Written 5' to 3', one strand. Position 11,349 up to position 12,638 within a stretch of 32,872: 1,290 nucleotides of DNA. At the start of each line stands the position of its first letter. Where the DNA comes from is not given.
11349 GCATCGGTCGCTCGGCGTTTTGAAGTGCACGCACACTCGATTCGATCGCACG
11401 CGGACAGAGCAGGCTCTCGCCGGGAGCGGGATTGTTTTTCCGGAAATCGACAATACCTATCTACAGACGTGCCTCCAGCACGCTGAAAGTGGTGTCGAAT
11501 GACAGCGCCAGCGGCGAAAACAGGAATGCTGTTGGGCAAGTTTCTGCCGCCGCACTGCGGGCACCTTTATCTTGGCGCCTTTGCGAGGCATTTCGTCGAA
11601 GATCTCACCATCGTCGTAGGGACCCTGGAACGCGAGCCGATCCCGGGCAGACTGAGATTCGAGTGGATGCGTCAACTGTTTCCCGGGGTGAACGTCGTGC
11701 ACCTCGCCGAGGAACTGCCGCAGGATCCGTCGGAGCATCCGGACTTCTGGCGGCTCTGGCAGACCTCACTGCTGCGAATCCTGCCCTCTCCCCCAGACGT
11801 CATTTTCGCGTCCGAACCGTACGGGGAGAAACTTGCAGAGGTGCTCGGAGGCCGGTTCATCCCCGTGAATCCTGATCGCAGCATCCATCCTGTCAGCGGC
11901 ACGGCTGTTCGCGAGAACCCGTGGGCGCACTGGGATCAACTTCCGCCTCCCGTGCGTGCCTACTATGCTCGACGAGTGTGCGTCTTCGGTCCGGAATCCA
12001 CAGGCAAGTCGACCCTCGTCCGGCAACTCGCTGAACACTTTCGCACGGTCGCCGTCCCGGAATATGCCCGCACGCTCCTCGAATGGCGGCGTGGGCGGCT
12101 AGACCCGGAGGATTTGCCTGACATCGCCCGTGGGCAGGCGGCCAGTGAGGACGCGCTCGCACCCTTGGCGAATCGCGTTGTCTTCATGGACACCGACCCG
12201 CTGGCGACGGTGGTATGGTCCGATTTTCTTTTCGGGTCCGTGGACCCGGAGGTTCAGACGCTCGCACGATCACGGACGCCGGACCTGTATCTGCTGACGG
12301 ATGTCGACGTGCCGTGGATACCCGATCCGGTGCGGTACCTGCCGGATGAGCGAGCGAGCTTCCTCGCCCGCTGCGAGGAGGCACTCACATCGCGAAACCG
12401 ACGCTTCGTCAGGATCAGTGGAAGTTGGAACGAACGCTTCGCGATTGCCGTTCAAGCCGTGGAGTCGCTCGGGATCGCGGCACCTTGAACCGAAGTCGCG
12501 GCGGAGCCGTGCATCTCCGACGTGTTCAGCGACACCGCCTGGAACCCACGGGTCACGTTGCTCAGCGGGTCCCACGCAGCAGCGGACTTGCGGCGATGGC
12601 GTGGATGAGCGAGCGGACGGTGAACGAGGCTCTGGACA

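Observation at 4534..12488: Compact, translationally coupled 6-gene cassette: ADH, AsnB-like, MTase, PhyH-like, NRPS-like A-T-R and HTH-less NadR, probably an uncharacterised small-molecule pathway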

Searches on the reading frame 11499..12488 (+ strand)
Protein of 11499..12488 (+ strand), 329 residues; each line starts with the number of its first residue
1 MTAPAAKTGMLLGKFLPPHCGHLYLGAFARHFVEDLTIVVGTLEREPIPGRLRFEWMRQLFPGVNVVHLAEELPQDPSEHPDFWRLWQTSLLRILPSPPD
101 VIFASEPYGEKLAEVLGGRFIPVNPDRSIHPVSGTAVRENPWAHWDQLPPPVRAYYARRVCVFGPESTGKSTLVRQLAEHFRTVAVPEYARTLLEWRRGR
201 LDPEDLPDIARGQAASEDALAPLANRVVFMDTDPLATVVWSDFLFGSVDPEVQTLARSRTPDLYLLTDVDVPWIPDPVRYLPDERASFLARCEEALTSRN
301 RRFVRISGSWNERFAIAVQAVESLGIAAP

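Call 3: search_protein_families(library=pfam, proteins=[window:11499-12488:+], max_evalue=0.01)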
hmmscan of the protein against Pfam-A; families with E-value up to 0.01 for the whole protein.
window:11499-12488:+ (329 aa): 3 families
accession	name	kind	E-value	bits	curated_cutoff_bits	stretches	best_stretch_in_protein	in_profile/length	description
PF13521.12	AAA_28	-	1.8e-35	123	27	1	159-313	1-164/164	AAA domain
PF13191.12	AAA_16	-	0.0002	22.4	32.6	1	151-184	18-51/167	AAA ATPase domain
PF20135.4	DUF6525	-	0.006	16.8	23.5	0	137-166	14-43/78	Family of unknown function (DUF6525)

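Call 5: search_protein_families(library=ncbifam, proteins=[window:11499-12488:+], max_evalue=0.01)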
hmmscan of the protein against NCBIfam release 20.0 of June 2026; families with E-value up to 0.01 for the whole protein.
window:11499-12488:+ (329 aa): 3 families
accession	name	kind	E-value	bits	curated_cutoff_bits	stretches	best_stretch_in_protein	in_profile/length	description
TIGR01526.1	nadR_NMN_Atrans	equivalog_domain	1.6e-80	270.8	341.15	1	7-314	2-325/325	nicotinamide-nucleotide adenylyltransferase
NF005988.0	PRK08099.1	equivalog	1.4e-39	136.4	201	1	6-323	64-404/411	multifunctional transcriptional regulator/nicotinamide-nucleotide adenylyltransferase/ribosylnicotinamide kinase NadR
TIGR00125.1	cyt_tran_rel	domain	6.3e-05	23.1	27.7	1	9-55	2-47/65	adenylyltransferase/cytidyltransferase family protein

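Call 16: search_protein_families(library=padloc, proteins=[window:11499-12488:+], max_evalue=0.01)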
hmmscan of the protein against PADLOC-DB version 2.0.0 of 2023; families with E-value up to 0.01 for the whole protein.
window:11499-12488:+ (329 aa): 1 family
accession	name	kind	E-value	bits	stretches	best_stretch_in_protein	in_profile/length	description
PDLC04790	PDC-S01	-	0.0099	12.6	0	157-180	27-50/422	-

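Call 21: search_solved_structures(query=window:11499-12485:+, max_evalue=0.001, show_alignments=2)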
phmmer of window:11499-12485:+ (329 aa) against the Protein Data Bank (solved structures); distinct sequences matched with E-value up to 0.001: 7.
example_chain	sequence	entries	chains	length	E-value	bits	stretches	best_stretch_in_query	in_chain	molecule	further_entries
8x7f_A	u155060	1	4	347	8.7e-39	136.7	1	8-322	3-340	Trifunctional NAD biosynthesis/regulator protein NadR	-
1lw7_A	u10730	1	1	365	6e-30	107.7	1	7-305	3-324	TRANSCRIPTIONAL REGULATOR NADR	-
9x6f_A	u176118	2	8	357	7.2e-27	97.5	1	6-284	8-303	Nicotinamide-nucleotide adenylyltransferase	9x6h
6gye_A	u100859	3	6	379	8.5e-18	67.7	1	8-281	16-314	Nicotinamide-nucleotide adenylyltransferase NadR family / Ribosylnicotinamide kinase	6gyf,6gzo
9d2f_A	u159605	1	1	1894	3.1e-08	36.3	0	157-192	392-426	Adenylate kinase 9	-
9fqr_Xf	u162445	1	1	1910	2.6e-05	26.7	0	150-189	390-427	Cilia- and flagella-associated protein 276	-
3cmu_A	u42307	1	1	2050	0.00014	24.2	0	158-177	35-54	Protein recA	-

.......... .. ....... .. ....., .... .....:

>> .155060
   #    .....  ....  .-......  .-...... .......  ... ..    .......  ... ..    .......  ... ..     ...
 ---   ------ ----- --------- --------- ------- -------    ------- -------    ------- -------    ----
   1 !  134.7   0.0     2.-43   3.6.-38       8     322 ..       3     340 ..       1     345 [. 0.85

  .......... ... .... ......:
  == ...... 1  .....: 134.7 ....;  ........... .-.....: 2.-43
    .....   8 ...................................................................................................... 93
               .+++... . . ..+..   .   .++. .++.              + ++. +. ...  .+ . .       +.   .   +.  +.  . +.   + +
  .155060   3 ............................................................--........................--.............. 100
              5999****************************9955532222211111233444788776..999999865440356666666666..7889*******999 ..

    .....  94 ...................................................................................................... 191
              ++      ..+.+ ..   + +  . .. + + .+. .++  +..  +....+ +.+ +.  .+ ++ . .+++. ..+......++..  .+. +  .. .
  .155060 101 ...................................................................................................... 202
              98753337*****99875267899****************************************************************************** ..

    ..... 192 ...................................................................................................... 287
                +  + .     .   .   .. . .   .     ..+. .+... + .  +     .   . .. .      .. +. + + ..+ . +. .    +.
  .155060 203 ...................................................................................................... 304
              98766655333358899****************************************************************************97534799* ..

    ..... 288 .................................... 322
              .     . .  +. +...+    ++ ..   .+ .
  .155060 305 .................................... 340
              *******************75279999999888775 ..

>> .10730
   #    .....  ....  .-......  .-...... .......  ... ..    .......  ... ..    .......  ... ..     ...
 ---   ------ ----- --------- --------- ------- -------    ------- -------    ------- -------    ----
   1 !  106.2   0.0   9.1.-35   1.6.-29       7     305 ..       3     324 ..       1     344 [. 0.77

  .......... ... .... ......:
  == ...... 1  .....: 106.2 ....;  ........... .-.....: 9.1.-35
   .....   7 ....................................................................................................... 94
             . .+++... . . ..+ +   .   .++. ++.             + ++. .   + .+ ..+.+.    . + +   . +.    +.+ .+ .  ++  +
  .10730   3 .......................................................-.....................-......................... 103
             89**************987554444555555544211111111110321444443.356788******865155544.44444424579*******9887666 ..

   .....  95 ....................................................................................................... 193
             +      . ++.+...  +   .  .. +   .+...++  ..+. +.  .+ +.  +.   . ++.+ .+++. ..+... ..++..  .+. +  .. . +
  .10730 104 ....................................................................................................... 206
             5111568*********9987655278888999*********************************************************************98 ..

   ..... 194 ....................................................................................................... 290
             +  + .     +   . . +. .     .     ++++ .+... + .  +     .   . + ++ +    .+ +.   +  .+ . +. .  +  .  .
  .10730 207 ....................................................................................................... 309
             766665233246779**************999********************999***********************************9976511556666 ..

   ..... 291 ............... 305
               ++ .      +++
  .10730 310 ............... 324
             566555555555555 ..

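Call 43: search_solved_structures(query=window:11499-12485:+, max_evalue=1e-15, show_alignments=4)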
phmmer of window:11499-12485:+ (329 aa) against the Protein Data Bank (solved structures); distinct sequences matched with E-value up to 1e-15: 4.
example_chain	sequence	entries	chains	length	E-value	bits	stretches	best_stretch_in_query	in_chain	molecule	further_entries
8x7f_A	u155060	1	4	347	8.7e-39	136.7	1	8-322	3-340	Trifunctional NAD biosynthesis/regulator protein NadR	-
1lw7_A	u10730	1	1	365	6e-30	107.7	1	7-305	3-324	TRANSCRIPTIONAL REGULATOR NADR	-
9x6f_A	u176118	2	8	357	7.2e-27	97.5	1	6-284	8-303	Nicotinamide-nucleotide adenylyltransferase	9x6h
6gye_A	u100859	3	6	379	8.5e-18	67.7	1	8-281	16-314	Nicotinamide-nucleotide adenylyltransferase NadR family / Ribosylnicotinamide kinase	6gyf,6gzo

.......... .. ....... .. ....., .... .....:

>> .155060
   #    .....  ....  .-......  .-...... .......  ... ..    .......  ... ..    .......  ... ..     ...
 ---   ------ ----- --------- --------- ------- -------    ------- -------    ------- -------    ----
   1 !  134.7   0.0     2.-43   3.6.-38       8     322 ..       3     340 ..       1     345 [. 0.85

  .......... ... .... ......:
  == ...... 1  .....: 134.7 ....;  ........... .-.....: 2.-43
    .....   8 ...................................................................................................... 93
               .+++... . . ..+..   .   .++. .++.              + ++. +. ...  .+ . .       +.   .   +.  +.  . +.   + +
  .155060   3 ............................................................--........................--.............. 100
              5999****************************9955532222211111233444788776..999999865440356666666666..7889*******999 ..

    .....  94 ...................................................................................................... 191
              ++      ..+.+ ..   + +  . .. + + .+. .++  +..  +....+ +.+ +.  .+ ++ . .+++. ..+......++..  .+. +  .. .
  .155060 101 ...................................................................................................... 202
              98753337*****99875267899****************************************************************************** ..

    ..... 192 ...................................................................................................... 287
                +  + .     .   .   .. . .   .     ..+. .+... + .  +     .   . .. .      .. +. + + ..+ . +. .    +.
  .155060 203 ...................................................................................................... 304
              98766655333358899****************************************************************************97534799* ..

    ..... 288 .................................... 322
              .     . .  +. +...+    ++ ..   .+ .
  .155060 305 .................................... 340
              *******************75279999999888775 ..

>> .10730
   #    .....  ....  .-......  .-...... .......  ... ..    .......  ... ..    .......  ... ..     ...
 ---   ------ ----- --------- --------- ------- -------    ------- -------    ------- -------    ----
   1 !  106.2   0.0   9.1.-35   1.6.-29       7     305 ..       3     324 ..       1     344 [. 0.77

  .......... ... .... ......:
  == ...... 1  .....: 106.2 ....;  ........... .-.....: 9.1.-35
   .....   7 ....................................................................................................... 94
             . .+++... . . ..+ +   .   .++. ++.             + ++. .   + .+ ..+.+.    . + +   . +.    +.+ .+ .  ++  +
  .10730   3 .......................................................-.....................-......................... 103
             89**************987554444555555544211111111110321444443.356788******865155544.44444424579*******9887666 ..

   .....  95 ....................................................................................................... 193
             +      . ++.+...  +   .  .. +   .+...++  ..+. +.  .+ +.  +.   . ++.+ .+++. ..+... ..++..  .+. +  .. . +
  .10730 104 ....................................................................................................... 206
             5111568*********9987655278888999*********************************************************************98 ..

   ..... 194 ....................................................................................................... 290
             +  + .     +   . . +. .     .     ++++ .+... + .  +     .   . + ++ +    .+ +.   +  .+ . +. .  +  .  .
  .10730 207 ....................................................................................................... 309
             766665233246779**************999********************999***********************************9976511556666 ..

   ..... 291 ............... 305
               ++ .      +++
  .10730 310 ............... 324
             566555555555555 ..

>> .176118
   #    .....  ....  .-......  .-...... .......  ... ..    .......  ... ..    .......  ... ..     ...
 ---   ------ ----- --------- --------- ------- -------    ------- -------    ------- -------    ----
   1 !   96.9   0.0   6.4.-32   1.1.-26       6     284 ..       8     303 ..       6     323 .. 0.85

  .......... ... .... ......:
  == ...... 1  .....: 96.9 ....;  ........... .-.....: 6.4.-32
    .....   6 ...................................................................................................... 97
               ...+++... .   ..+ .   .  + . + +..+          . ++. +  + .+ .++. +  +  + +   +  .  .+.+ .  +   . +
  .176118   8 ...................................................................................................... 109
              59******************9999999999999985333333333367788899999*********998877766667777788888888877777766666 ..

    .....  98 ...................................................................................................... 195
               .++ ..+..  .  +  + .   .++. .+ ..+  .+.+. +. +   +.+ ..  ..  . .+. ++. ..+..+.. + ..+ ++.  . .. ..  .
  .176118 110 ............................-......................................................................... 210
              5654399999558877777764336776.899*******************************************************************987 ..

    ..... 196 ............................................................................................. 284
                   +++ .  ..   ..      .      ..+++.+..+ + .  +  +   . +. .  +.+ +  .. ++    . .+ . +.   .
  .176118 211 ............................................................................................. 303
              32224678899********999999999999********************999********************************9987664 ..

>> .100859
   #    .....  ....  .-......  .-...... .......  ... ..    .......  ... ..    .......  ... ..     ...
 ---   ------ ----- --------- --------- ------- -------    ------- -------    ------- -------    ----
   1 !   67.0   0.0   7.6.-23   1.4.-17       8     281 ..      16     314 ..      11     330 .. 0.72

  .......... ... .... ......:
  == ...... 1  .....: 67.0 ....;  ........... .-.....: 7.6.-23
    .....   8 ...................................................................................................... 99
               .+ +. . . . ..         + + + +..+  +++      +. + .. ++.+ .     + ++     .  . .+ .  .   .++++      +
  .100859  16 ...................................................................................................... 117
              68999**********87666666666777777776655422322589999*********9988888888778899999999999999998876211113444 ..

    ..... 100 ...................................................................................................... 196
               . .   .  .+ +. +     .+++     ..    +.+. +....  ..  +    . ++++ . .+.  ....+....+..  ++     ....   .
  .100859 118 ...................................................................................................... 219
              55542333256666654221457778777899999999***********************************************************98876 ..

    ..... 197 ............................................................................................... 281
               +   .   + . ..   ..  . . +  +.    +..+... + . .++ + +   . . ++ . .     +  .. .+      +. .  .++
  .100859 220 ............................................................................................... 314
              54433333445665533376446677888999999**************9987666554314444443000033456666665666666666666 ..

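Call 49: find_homologous_proteins(query=window:11499-12485:+, max_evalue=1e-10)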
Query window:11499-12485:+ (329 aa): 3466 proteins with E <= 1e-10 among 6361 candidates; the best 120 are listed.
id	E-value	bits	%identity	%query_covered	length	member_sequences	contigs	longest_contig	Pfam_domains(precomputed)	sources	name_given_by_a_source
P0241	1.2e-214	730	96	100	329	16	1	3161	PF13521.13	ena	-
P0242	3.3e-178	610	81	97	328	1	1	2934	PF13521.13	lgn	-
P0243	2.5e-175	601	78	100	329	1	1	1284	PF13521.13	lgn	-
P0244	7.5e-174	596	79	99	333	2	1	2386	PF13521.13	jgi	-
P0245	7.5e-173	592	78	100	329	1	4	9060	PF13521.13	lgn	-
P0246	1.4e-171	588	77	98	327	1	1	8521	PF13521.13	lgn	-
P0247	3.6e-168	577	77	98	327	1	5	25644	PF13521.13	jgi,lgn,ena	-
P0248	5.6e-168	576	75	98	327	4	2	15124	PF13521.13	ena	-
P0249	5.0e-167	573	75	98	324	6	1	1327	PF13521.13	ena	-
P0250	3.8e-166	570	74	98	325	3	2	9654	PF13521.13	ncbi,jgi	jgi:HTH-type transcriptional repressor of NAD biosynthesis genes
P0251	1.4e-165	568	74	98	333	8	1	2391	PF13521.13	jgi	jgi:NadR type nicotinamide-nucleotide adenylyltransferase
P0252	2.1e-165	568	76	98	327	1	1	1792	PF13521.13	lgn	-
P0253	8.6e-165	566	74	98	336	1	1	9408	PF13521.13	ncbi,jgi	jgi:HTH-type transcriptional repressor of NAD biosynthesis genes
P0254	3.3e-164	564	75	96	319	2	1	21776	PF13521.13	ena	-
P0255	6.4e-163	560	76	95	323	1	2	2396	PF13521.13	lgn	-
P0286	1.7e-132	460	62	97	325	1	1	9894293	PF13521.13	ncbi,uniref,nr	ncbi:Trifunctional NAD biosynthesis/regulator protein NadR [Stieleria maiorica]|uniref:Trifunctional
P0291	8.1e-132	458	63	96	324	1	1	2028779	PF13521.13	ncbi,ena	-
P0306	2.9e-130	452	63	96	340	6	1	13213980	PF13521.13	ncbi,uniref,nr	ncbi:AAA family ATPase [Archangium violaceum]|uniref:AAA family ATPase n=1 Tax=Archangium violaceum 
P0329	1.1e-128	447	63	96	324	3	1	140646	PF13521.13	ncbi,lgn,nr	ncbi:MAG: AAA family ATPase [Phycisphaera sp. RhM]|nr:AAA family ATPase [Phycisphaera sp. RhM]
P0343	5.1e-128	445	64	96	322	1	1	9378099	PF13521.13,PF13191.13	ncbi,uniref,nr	ncbi:AAA family ATPase [Limnoglobus roseus]|uniref:Histidine kinase n=1 Tax=Limnoglobus roseus TaxID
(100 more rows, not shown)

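Call 50: find_encoding_contigs(protein=P0286, flank=10000, max_places=1)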
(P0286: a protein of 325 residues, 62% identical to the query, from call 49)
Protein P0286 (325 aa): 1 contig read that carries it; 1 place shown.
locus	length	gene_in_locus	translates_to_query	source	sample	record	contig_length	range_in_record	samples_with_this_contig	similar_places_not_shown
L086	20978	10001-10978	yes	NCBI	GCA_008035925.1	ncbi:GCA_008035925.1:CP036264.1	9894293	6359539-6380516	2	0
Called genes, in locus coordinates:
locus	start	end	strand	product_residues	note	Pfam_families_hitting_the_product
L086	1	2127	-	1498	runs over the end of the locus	PF00404:Dockerin_1 (weak), PF01839:FG-GAP (faint), PF13205:Big_5, PF13620:CarboxypepD_reg (weak), PF13715:CarbopepD_reg_2 (weak), PF13517:FG-GAP_3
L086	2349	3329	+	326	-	PF08240:ADH_N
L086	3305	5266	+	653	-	PF13522:GATase_6, PF13537:GATase_7, PF00733:Asn_synthase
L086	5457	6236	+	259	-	PF02353:CMAS (weak), PF05175:MTS (weak), PF13489:Methyltransf_23 (weak), PF13847:Methyltransf_31, PF08241:Methyltransf_11, PF08242:Methyltransf_12 (weak), PF13649:Methyltransf_25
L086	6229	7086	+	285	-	-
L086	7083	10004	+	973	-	PF00501:AMP-binding, PF13193:AMP-binding_C, PF00550:PP-binding (weak), PF01370:Epimerase, PF07993:NAD_binding_4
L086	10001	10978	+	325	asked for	PF13521:AAA_28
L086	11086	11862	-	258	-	-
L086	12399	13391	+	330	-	PF00595:PDZ, PF13180:PDZ_2, PF17820:PDZ_6, PF19805:DUF6288 (weak)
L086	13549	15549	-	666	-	PF00884:Sulfatase, PF01663:Phosphodiest, PF16347:SGSH_C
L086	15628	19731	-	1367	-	PF13385:Laminin_G_3 (weak), PF23500:DUF7133, PF06283:ThuA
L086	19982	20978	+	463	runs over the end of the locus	PF00884:Sulfatase, PF01663:Phosphodiest, PF16347:SGSH_C, PF14707:Sulfatase_C (weak)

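Call 51: find_encoding_contigs(protein=P0343, flank=10000, max_places=1)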
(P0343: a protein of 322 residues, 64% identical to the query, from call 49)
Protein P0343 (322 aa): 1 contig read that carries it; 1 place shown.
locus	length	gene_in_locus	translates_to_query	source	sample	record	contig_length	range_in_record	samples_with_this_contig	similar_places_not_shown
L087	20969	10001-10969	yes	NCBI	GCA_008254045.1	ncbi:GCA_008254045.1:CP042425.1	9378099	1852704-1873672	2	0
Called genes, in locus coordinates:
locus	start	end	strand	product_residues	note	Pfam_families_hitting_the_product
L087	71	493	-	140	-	-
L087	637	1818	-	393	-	PF13356:Arm-DNA-bind_3, PF00589:Phage_integrase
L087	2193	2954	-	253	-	-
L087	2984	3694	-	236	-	PF13276:HTH_21, PF00665:rve, PF13683:rve_3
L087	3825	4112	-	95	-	PF01527:HTH_Tnp_1 (weak), PF13542:HTH_Tnp_ISL3 (weak), PF13518:HTH_28 (weak)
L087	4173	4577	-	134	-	-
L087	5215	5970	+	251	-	-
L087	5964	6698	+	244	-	-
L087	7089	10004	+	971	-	PF00501:AMP-binding, PF13193:AMP-binding_C, PF00550:PP-binding (weak), PF01073:3Beta_HSD (weak), PF01370:Epimerase, PF07993:NAD_binding_4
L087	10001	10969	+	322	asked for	PF13191:AAA_16 (weak), PF13521:AAA_28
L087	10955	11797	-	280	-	-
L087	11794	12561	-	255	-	PF13489:Methyltransf_23 (faint), PF13649:Methyltransf_25, PF13847:Methyltransf_31 (weak)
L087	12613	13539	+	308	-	PF08240:ADH_N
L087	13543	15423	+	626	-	PF13522:GATase_6, PF13537:GATase_7, PF00733:Asn_synthase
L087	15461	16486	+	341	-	PF01207:Dus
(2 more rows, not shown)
